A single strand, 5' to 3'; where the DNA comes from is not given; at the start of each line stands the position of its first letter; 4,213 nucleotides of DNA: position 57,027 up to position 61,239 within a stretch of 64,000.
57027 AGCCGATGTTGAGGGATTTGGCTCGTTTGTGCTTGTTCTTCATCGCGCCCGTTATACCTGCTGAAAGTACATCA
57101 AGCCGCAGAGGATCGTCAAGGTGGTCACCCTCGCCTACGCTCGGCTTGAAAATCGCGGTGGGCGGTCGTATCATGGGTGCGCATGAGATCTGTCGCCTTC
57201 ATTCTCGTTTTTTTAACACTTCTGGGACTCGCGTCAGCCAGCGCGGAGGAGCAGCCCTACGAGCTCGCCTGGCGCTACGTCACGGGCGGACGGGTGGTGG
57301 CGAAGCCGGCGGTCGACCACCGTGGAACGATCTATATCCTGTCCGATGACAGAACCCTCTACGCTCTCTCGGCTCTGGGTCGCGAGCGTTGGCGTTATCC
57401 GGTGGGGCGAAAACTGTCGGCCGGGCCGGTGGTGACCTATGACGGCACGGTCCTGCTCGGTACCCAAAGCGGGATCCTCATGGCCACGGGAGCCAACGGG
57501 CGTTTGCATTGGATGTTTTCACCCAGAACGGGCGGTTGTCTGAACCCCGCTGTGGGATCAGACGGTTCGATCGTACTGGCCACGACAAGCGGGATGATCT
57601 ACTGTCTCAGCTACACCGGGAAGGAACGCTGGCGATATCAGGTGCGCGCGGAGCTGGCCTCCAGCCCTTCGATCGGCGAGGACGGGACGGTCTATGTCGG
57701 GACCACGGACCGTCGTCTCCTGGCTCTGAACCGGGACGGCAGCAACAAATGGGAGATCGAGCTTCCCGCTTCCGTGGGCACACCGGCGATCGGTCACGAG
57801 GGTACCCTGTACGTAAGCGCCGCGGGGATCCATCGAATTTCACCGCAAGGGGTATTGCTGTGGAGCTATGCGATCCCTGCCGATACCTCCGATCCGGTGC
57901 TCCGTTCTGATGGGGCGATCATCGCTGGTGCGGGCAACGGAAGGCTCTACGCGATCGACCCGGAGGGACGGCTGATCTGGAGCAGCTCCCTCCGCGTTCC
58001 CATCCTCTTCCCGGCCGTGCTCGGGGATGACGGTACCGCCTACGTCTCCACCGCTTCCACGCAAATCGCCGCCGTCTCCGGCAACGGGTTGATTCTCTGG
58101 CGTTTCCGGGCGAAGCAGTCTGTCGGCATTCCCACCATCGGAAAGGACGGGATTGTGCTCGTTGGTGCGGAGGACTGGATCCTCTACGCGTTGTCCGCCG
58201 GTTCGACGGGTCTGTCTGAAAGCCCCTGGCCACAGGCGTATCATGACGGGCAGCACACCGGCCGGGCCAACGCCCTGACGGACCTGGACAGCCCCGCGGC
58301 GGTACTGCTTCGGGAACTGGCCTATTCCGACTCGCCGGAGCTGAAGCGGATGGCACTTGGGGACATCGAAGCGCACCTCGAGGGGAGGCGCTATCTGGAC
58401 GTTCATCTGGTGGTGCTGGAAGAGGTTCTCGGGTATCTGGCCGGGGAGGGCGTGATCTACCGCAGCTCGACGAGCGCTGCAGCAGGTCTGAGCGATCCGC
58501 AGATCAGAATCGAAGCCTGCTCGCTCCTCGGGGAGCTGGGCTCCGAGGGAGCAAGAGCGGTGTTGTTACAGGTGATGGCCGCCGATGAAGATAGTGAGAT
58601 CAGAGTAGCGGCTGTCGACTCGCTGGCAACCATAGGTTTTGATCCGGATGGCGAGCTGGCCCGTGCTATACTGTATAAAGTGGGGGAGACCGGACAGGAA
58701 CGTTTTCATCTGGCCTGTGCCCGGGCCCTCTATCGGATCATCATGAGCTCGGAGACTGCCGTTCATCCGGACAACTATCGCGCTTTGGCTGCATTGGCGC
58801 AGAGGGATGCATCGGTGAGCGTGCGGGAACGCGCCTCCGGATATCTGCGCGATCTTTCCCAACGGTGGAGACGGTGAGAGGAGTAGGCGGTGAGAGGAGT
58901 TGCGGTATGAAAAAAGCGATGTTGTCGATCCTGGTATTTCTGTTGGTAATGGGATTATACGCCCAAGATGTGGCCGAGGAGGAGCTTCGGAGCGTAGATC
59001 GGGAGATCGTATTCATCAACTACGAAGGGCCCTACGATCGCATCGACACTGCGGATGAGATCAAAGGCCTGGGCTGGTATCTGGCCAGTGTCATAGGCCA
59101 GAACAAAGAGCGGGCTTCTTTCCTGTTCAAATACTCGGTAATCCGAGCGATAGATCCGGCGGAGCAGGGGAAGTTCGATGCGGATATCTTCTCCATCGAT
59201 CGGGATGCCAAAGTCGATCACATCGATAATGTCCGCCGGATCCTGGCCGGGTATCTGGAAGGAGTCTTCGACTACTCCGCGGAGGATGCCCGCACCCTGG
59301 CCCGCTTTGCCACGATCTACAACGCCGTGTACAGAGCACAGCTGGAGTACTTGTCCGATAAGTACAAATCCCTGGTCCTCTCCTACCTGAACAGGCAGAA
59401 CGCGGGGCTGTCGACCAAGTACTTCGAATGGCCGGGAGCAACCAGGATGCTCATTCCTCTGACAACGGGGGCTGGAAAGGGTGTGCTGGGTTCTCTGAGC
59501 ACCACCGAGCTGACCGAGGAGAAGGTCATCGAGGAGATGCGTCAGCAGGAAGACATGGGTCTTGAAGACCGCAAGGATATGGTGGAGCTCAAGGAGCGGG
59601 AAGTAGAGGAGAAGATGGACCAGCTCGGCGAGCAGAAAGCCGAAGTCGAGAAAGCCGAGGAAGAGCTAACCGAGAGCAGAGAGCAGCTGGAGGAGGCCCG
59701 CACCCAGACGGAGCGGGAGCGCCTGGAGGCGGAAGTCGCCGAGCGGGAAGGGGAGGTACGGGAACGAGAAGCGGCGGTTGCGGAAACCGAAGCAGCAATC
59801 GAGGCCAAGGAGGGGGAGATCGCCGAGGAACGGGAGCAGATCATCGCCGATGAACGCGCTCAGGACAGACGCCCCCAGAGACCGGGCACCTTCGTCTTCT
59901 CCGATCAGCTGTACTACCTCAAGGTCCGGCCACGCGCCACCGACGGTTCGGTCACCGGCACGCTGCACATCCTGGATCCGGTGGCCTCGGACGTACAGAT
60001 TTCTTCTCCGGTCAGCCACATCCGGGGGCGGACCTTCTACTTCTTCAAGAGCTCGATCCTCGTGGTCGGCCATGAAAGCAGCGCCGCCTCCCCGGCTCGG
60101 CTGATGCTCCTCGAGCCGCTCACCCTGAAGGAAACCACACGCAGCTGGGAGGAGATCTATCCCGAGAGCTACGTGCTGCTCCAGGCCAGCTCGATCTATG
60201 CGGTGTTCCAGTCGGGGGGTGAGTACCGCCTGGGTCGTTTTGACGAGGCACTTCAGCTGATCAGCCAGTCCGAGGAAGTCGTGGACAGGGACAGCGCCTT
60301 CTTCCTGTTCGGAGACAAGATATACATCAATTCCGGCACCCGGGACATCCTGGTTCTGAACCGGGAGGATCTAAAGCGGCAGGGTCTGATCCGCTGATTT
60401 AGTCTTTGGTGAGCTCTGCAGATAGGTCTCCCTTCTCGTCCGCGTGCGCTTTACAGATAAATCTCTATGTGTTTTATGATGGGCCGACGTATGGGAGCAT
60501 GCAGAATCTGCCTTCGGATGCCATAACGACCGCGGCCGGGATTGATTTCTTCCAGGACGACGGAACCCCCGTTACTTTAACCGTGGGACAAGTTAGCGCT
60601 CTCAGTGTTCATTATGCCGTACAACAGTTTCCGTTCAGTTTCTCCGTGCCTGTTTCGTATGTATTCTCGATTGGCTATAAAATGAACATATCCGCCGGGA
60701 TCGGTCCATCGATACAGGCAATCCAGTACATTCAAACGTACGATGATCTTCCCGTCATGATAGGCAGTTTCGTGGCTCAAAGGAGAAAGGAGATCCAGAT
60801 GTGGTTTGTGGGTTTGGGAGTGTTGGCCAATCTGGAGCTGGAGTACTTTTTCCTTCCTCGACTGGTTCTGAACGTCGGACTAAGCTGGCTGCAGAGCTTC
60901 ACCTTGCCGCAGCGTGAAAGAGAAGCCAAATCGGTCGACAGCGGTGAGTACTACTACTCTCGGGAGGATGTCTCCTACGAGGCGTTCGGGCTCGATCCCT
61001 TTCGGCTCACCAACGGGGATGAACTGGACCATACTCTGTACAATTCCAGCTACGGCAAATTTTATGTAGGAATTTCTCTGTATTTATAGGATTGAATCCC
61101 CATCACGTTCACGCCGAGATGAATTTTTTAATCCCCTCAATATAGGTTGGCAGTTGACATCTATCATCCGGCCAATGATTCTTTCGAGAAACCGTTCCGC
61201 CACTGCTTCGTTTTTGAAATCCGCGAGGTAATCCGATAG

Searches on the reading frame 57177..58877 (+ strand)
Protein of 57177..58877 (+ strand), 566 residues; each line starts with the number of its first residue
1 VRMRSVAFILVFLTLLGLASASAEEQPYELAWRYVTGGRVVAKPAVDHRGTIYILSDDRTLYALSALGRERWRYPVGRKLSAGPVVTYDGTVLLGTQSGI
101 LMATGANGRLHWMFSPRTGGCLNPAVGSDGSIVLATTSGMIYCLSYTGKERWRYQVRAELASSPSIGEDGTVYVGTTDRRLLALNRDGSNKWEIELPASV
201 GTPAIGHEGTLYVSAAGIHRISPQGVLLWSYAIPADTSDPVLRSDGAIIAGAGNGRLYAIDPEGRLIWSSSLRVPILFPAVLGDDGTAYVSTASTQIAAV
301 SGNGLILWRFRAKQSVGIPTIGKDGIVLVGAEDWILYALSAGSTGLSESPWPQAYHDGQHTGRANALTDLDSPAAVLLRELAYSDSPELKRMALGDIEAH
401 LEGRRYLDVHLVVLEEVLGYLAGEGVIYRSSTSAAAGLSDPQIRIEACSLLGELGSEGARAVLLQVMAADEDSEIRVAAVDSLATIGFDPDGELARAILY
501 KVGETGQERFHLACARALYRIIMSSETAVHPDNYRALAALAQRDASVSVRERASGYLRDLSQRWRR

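Call 42: search_protein_families(library=pfam, proteins=[window:57177-58877:+], max_evalue=0.5)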
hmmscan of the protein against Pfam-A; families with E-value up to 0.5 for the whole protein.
window:57177-58877:+ (566 aa): 8 families
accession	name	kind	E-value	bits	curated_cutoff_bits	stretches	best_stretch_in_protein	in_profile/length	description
PF13360.13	PQQ_2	-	5.2e-31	108.5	27.6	3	107-261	12-185/233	Outer membrane protein assembly factor BamB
PF13570.13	Beta-prop_ACSF4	-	1.1e-30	107.6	133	2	29-201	82-258/329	Beta-alanine-activating enzyme, beta-propeller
PF25292.1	Beta-prop_CGLA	-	1.9e-10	41.1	26.8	1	131-194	46-112/316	Lambda-carrageenase beta-propeller domain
PF13646.12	HEAT_2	-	2.7e-08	34.4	27.7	1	438-499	11-67/88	HEAT repeats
PF02985.28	HEAT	-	0.00054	20.4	23.5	1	464-486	5-27/31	HEAT repeat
PF14517.12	Tachylectin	-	0.0035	17.6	29.8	1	46-116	88-158/230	Tachylectin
PF08450.18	SGL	-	0.0049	16.9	26.3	0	168-216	193-245/246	SMP-30/Gluconolactonase/LRE-like region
PF08801.17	Nucleoporin_N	-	0.053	12.7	23.7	1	126-167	145-185/430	Nup133 N terminal like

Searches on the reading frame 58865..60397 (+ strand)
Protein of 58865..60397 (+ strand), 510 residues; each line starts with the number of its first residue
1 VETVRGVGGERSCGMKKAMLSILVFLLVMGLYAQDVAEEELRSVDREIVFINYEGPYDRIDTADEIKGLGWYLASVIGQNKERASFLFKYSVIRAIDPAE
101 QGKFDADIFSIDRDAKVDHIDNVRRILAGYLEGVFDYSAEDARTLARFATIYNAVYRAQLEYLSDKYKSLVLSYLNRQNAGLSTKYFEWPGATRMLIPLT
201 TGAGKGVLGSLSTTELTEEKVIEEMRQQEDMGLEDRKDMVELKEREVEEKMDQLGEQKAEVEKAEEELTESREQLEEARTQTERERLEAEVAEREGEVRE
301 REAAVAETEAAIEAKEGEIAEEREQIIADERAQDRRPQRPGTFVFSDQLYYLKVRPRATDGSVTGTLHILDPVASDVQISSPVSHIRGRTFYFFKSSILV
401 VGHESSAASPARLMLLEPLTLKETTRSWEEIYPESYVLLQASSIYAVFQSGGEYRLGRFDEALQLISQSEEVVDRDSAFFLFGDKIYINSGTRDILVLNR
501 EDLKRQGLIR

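Call 42: search_protein_families(library=pfam, proteins=[window:58865-60397:+], max_evalue=0.5)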
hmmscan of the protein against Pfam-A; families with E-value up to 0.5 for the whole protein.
window:58865-60397:+ (510 aa): 2 families
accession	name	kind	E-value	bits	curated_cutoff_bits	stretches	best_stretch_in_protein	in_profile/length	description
PF05262.16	Borrelia_P83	-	5.4e-89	299.3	33.6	2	39-327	2-283/489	Borrelia P83/100 protein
PF23635.1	Beta-prop_AT5G49610-like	-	0.2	11.3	27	1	472-499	103-130/274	F-box protein AT5G49610-like, beta-propeller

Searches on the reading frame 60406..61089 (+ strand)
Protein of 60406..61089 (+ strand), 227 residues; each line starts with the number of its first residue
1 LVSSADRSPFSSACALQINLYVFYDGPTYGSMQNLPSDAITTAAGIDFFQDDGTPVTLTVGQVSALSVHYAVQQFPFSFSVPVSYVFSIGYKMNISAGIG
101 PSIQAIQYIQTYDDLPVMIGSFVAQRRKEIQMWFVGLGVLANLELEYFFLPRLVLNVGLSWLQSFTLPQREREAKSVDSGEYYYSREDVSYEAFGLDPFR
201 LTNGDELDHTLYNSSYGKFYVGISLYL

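Call 42: search_protein_families(library=pfam, proteins=[window:60406-61089:+], max_evalue=0.5)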
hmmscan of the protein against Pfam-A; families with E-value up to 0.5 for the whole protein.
window:60406-61089:+ (227 aa): 1 family
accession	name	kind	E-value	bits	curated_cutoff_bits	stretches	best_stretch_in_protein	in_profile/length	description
PF10895.14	DUF2715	-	0.053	13.8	22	1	68-160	55-126/152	Domain of unknown function (DUF2715)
